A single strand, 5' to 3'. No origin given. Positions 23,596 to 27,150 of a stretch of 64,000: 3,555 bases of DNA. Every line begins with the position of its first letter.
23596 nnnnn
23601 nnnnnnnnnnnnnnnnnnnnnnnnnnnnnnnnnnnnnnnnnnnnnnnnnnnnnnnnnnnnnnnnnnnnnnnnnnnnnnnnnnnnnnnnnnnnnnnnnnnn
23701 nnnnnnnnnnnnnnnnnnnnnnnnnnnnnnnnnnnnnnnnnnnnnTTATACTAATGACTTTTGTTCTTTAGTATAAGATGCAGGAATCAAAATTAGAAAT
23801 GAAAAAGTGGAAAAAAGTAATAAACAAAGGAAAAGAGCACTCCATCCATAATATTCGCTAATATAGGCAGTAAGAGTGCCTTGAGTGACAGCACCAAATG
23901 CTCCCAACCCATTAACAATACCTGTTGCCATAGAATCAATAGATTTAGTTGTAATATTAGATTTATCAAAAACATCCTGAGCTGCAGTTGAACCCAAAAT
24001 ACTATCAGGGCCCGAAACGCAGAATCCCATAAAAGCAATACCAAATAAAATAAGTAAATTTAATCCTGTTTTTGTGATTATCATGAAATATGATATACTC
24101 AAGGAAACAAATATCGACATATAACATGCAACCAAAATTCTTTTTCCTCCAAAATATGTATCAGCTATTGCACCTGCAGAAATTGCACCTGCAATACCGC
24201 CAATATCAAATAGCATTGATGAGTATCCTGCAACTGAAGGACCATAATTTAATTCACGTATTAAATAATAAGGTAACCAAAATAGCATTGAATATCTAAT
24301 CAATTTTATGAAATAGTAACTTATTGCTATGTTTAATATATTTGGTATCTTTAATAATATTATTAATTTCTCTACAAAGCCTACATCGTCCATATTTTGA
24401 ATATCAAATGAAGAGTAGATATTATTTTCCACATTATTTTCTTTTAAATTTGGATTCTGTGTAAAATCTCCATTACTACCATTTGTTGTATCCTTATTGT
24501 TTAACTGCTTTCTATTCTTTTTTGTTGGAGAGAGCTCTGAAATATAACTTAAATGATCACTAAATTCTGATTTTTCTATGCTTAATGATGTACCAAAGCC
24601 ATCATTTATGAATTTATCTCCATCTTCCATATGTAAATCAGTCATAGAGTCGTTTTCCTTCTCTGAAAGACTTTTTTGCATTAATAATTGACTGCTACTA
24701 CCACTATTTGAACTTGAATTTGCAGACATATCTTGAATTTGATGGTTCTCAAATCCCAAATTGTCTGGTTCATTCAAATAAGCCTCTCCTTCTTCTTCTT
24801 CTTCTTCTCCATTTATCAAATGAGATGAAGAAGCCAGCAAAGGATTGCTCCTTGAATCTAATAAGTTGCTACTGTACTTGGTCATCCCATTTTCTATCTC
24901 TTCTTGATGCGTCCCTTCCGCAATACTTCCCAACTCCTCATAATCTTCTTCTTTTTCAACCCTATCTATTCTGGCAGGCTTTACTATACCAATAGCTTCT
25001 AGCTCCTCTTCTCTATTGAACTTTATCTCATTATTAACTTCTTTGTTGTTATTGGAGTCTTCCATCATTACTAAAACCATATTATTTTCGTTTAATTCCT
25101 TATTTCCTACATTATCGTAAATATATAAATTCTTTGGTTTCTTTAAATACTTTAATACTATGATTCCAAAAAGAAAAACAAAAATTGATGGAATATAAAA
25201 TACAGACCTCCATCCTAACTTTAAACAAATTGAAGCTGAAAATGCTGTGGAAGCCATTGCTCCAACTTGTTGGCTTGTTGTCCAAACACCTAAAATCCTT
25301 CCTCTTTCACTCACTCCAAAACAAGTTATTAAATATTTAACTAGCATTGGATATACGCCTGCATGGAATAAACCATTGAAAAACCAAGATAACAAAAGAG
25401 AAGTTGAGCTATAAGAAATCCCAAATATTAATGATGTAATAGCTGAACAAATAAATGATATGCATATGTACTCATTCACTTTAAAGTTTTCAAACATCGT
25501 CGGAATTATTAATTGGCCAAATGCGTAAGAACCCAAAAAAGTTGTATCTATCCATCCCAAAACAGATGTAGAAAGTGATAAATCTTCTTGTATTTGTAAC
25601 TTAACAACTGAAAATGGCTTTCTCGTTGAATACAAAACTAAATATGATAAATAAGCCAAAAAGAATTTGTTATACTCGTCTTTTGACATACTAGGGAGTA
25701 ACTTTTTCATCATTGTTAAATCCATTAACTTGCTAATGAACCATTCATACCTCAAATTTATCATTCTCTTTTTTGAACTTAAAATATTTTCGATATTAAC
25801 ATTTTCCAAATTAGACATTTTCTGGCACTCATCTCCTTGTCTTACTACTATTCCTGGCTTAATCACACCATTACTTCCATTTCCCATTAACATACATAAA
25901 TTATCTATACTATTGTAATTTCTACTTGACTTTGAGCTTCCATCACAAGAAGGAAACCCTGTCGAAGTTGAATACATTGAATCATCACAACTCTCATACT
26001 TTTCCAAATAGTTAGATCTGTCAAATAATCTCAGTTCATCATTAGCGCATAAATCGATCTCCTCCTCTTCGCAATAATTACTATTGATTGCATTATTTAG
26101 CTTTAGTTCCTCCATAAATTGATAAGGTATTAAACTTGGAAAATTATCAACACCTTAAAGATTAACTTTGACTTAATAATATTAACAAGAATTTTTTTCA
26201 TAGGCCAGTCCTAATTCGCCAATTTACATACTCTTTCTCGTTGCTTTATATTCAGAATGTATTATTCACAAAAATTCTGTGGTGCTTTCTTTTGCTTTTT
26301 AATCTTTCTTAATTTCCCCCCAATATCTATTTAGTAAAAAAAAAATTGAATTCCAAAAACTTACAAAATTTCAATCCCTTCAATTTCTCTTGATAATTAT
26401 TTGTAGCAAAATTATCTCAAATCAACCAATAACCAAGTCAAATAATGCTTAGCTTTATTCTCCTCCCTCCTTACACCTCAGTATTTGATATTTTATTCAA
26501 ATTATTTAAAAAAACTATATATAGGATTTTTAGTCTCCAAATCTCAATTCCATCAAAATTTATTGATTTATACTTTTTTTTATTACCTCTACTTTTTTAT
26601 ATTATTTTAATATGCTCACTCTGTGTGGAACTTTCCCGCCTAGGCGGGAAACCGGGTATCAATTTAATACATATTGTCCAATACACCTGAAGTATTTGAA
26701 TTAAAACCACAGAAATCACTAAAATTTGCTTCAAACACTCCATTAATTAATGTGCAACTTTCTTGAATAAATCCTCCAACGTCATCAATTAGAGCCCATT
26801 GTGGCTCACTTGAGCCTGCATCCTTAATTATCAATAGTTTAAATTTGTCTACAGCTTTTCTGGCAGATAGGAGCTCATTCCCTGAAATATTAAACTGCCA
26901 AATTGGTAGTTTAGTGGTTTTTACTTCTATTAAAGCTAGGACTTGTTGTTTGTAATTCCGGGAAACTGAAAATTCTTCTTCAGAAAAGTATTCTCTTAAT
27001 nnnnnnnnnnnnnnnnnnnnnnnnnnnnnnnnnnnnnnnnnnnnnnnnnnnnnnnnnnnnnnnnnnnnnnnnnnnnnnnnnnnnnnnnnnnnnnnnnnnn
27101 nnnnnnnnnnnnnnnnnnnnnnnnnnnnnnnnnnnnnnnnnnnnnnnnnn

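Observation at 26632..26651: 20-bp perfect palindrome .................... abutting a gene 3' end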

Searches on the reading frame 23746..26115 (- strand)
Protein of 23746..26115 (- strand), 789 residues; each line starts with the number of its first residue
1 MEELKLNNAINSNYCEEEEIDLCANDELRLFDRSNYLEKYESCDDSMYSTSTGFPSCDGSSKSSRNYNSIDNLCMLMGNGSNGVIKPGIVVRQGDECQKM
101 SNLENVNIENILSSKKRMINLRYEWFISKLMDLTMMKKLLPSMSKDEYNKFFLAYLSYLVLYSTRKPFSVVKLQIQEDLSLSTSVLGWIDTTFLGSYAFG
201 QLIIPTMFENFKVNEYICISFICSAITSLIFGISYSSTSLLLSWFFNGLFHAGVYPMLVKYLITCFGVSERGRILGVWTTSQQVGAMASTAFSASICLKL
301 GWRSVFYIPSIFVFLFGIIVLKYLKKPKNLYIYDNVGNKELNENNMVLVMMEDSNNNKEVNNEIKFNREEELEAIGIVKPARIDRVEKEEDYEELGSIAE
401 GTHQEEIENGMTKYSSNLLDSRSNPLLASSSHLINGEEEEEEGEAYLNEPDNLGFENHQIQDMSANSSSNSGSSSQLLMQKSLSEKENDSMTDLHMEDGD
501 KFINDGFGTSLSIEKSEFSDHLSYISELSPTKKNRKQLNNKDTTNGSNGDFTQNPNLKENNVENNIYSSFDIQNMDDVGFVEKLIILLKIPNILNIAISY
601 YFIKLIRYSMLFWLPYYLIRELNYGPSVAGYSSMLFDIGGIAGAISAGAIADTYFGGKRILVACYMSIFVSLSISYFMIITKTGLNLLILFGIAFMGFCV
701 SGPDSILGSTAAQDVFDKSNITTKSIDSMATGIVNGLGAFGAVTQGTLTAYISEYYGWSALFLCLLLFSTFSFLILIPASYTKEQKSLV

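Call 8: search_protein_families(library=pfam, proteins=[window:23746-26115:-], max_evalue=0.01)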
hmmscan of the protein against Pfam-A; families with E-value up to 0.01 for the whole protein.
window:23746-26115:- (789 aa): 1 family
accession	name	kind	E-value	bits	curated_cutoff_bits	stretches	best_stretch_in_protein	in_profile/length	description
PF07690.21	MFS_1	-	4.9e-36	124.8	33.4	3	156-327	3-175/347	Major Facilitator Superfamily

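Call 9: find_homologous_proteins(query=window:23746-26115:-)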
Query window:23746-26115:- (789 aa): 20 proteins with E <= 0.001 among 8000 candidates.
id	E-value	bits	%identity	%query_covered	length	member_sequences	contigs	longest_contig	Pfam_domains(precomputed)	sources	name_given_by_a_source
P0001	0.0e+0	1710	98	100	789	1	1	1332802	PF07690.22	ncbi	ncbi:sugar phosphate permease [Cryptosporidium hominis]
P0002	0.0e+0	1706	98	100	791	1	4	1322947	PF07690.22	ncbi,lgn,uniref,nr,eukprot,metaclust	ncbi:unnamed protein product [Cryptosporidium hominis]|uniref:Sugar phosphate permease n=1 Tax=Crypt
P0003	0.0e+0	1685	97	100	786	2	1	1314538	PF07690.22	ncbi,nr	ncbi:Sugar phosphate permease [Cryptosporidium tyzzeri]|nr:Sugar phosphate permease [Cryptosporidium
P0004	0.0e+0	1630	93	100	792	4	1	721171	PF07690.22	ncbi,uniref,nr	ncbi:Major Facilitator Superfamily protein [Cryptosporidium meleagridis]|uniref:Major Facilitator Su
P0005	0.0e+0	1482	86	100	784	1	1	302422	PF07690.22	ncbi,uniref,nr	ncbi:sugar phosphate permease with 11 transmembrane domains [Cryptosporidium sp. chipmunk genotype I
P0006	0.0e+0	1285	76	100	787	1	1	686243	PF07690.22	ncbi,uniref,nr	ncbi:hexosphosphate transport [Cryptosporidium ubiquitum]|uniref:Hexosphosphate transport n=1 Tax=Cr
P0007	0.0e+0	1267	76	100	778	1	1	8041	PF07690.22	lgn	-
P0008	0.0e+0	1109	66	100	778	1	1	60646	PF07690.22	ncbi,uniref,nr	ncbi:sugar phosphate permease [Cryptosporidium canis]|uniref:Sugar phosphate permease n=1 Tax=Crypto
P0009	0.0e+0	1096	67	100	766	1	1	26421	PF07690.22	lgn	-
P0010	0.0e+0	1083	65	100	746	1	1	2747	PF07690.22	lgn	-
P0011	5.9e-255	866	62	85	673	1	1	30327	PF07690.22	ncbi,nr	ncbi:sugar phosphate permease [Cryptosporidium canis]|nr:sugar phosphate permease [Cryptosporidium c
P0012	1.1e-248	846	55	99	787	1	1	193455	PF07690.22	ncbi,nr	ncbi:zinc finger protein 36 family 3 protein [Cryptosporidium felis]|nr:zinc finger protein 36 famil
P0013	1.9e-184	633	46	99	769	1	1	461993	PF07690.22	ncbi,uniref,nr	ncbi:sugar phosphate permease [Cryptosporidium ryanae]|uniref:sugar phosphate permease n=1 Tax=Crypt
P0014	1.6e-179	617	44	99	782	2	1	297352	PF07690.22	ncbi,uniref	ncbi:sugar phosphate permease [Cryptosporidium xiaoi]|uniref:Sugar phosphate permease n=1 Tax=Crypto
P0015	1.3e-164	568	66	26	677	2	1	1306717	PF07690.22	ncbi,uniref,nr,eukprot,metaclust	ncbi:major facilitator superfamily transporter [Cryptosporidium muris RN66]|uniref:Major facilitator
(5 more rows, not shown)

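Call 12: find_encoding_contigs(protein=P0002, flank=3000, max_places=1)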
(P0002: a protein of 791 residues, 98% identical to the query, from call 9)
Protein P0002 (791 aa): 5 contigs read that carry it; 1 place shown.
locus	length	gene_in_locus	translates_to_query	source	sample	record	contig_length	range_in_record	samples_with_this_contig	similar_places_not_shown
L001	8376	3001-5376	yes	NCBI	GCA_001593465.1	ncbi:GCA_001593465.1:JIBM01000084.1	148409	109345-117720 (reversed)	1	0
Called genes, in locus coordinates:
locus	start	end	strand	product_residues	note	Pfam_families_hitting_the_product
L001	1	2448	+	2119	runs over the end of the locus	PF25794:SACS, PF13020:NOV_C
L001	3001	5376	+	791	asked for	PF07690:MFS_1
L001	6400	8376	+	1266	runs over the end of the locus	-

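Call 13: find_encoding_contigs(protein=P0003, flank=3000, max_places=1)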
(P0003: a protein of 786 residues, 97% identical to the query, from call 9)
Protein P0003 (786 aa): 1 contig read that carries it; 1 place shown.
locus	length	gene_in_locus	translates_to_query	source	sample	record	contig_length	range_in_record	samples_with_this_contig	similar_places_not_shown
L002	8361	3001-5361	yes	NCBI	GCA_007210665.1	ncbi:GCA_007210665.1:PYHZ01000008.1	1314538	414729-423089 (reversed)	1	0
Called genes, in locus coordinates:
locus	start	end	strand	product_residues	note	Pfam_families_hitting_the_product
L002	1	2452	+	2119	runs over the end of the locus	PF25794:SACS, PF13020:NOV_C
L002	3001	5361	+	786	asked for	PF07690:MFS_1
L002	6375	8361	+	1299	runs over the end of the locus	-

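Call 14: find_encoding_contigs(protein=P0004, flank=3000, max_places=1)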
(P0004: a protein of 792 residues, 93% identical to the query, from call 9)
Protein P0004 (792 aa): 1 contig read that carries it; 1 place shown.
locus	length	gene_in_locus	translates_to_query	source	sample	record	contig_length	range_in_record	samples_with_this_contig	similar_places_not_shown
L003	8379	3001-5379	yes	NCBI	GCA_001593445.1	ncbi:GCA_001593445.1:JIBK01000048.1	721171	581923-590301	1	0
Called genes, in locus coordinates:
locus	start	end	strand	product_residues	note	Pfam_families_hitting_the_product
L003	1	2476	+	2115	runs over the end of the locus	PF25794:SACS, PF13020:NOV_C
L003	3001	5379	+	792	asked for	PF07690:MFS_1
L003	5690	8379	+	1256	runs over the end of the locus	-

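Call 15: find_encoding_contigs(protein=P0005, flank=3000, max_places=1)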
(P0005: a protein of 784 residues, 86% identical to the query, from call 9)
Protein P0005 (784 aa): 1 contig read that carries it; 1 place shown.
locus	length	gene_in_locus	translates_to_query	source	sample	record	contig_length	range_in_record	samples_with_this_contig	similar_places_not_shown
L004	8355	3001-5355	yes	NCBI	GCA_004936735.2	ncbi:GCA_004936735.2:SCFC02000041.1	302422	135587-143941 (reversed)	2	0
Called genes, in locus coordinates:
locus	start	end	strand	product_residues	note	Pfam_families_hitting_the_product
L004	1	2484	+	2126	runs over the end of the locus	PF25794:SACS, PF13020:NOV_C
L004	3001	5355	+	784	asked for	PF07690:MFS_1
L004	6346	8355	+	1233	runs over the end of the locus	-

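Call 16: find_encoding_contigs(protein=P0006, flank=3000, max_places=1)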
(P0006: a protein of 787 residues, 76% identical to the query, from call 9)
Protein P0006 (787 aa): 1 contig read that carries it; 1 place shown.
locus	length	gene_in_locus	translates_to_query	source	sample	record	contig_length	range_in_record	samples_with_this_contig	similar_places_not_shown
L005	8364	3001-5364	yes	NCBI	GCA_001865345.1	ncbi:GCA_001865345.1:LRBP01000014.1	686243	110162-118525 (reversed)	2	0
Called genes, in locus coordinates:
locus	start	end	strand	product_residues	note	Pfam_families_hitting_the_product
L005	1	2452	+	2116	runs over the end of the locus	PF25794:SACS, PF13020:NOV_C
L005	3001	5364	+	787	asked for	PF07690:MFS_1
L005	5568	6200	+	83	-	-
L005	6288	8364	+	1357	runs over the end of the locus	-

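Call 17: find_encoding_contigs(protein=P0008, flank=3000, max_places=1)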
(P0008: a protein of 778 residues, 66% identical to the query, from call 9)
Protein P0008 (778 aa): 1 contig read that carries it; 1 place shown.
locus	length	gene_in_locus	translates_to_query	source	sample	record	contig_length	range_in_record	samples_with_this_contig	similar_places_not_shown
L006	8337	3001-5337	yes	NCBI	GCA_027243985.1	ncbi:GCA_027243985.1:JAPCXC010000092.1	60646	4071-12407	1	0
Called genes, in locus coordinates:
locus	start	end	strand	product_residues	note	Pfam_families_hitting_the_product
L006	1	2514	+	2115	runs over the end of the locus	PF25794:SACS, PF13020:NOV_C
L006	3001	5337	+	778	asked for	PF07690:MFS_1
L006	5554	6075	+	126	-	-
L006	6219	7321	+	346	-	-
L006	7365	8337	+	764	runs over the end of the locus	-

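Call 18: find_encoding_contigs(protein=P0012, flank=3000, max_places=1)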
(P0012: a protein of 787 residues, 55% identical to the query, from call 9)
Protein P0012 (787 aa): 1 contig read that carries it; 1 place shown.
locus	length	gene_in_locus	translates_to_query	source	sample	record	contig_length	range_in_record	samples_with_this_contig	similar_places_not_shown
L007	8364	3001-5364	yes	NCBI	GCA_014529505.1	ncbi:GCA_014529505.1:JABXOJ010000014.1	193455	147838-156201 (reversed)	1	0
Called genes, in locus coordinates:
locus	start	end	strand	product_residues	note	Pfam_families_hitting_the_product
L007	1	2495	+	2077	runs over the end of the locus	PF25794:SACS (weak), PF13020:NOV_C (weak)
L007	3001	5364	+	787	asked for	PF07690:MFS_1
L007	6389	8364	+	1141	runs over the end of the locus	-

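Call 19: find_encoding_contigs(protein=P0013, flank=3000, max_places=1)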
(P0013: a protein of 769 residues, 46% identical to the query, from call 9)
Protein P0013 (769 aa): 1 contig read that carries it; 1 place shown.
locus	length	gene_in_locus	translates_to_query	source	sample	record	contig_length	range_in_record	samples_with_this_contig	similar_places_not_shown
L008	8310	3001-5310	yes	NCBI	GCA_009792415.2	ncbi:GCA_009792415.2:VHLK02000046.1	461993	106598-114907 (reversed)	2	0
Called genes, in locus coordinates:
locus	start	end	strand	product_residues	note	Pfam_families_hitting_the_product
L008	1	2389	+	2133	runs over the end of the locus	PF25794:SACS (weak), PF13020:NOV_C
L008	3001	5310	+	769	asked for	PF07690:MFS_1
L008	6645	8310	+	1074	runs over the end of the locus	-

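Call 20: find_encoding_contigs(protein=P0014, flank=3000, max_places=1)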
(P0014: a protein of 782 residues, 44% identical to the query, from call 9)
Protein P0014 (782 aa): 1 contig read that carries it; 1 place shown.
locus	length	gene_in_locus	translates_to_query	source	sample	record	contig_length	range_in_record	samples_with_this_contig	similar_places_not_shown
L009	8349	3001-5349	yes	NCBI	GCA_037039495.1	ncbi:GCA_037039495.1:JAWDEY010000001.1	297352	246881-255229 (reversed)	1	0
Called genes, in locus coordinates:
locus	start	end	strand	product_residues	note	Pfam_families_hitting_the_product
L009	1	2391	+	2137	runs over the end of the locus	PF13020:NOV_C (weak)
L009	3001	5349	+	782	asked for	PF07690:MFS_1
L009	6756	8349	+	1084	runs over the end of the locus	-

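Call 21: find_encoding_contigs(protein=P0015, flank=3000, max_places=1)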
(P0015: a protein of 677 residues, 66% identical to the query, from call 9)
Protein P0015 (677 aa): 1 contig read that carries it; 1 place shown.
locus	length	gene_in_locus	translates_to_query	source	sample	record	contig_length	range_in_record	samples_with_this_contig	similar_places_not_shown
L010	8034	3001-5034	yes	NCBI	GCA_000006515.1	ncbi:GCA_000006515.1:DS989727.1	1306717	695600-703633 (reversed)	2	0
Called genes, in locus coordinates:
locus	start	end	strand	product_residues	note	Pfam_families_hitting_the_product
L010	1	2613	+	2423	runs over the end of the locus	PF25794:SACS, PF13020:NOV_C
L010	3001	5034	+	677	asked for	PF07690:MFS_1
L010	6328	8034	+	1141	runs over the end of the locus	-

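Call 33: list_cluster_members(proteins=[window:23746-26115:-, window:26664-33026:-, window:33664-35091:-])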
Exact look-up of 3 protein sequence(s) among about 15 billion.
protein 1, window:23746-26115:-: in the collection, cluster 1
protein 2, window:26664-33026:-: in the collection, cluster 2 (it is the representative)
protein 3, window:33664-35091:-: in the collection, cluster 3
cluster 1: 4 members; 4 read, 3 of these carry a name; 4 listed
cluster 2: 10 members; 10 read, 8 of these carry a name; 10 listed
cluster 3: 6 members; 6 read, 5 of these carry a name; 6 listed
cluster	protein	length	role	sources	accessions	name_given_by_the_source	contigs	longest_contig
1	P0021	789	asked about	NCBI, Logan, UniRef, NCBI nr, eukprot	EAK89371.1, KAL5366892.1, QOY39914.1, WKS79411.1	sugar phosphate permease with 11 transmembrane domains [Cryptosporidium parvum Iowa II] | Sugar phosphate permease with 11 transmembrane domains n=2 Tax=Cryptosporidium parvum ... | QOY39914.1 hypothetical protein CPATCC_003972 [Cryptosporidium parvum]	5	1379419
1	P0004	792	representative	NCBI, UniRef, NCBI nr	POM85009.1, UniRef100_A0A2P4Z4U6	Major Facilitator Superfamily protein [Cryptosporidium meleagridis] | Major Facilitator Superfamily protein n=1 Tax=Cryptosporidium meleagridis TaxID=93969 ...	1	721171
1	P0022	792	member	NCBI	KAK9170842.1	Sugar phosphate permease [Cryptosporidium meleagridis]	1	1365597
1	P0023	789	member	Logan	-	-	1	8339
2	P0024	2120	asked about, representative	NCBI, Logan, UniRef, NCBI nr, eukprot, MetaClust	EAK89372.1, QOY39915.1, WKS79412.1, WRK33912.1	sacsin like HSP90 chaperone domain, likely plant origin [Cryptosporidium parvum Iowa II] | Sacsin like HSP90 chaperone domain, likely plant origin n=2 Tax=Cryptosporidium parvum ... | QOY39915.1 hypothetical protein CPATCC_003973 [Cryptosporidium parvum]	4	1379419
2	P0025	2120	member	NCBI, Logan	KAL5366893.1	sacsin like HSP90 chaperone domain [Cryptosporidium parvum]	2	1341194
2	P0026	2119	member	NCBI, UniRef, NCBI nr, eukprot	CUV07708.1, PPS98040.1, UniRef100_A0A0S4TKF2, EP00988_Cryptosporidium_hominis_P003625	unnamed protein product [Cryptosporidium hominis] | Histidine kinase-like ATPase domain containing-protein n=1 Tax=Cryptosporidium hominis ... | Histidine kinase-like ATPase domain containing-protein [Cryptosporidium hominis]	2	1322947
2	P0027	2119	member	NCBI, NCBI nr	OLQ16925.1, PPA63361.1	hypothetical protein ChUKH1_10025 [Cryptosporidium hominis] | hypothetical protein ChTU502y2012_388g0205 [Cryptosporidium hominis]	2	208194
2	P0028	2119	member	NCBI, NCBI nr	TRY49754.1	Histidine kinase-like ATPase domain containing-protein [Cryptosporidium tyzzeri]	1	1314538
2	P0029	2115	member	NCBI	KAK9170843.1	Histidine kinase-like ATPase domain containing-protein [Cryptosporidium meleagridis]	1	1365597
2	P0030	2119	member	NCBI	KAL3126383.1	sacsin like HSP90 chaperone domain [Cryptosporidium hominis]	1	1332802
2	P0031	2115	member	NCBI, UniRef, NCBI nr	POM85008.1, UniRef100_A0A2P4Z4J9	protein of unknown function (DUF3883) family protein [Cryptosporidium meleagridis] | Uncharacterized protein n=1 Tax=Cryptosporidium meleagridis TaxID=93969 ...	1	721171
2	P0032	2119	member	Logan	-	-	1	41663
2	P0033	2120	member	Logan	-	-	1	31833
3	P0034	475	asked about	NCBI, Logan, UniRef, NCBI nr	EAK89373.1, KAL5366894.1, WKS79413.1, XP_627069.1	DNA polymerase delta2, inactive calcineurin like phosphatase subunit [Cryptosporidium ... | DNA polymerase delta2, inactive calcineurin like phosphatase subunit n=2 ...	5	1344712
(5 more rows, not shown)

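Call 53: find_encoding_contigs(protein=P0009, flank=3000, max_places=1)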
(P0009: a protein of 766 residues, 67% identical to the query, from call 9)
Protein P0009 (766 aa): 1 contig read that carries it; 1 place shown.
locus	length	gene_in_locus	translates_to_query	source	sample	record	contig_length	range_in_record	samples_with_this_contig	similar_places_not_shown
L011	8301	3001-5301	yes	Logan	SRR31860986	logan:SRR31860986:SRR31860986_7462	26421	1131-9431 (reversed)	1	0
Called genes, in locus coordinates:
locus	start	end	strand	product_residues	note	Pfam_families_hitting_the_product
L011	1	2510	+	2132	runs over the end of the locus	PF25794:SACS, PF13020:NOV_C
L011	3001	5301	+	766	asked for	PF07690:MFS_1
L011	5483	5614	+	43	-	-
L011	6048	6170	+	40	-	-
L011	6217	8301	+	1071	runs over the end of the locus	?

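Call 54: find_encoding_contigs(protein=P0007, flank=3000, max_places=1)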
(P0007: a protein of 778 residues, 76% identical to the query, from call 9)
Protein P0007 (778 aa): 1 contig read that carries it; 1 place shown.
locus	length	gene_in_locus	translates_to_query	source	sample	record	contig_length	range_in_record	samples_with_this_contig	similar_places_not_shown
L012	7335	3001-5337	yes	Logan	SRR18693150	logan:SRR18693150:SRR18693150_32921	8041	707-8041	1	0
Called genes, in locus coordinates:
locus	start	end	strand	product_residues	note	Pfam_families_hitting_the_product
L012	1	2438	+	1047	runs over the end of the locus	?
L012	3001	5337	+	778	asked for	PF07690:MFS_1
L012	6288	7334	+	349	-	?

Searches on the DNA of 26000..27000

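Call 29: search_rna_families(source=window, start=26000, end=27000, threshold=evalue, max_evalue=10)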
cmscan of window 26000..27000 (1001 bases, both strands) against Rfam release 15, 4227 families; matches with E-value up to 10: 2.
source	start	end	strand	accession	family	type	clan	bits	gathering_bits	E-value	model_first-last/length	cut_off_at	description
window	26612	26667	+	RF02748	FtrB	Gene; sRNA;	-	19.7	66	2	1-115/115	no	Francisella sRNA B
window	26014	26069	-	RF01648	ceN65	Gene; snRNA; snoRNA; CD-box;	-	15.4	48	2.9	1-65/65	no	Caenorhabditis snoRNA ceN65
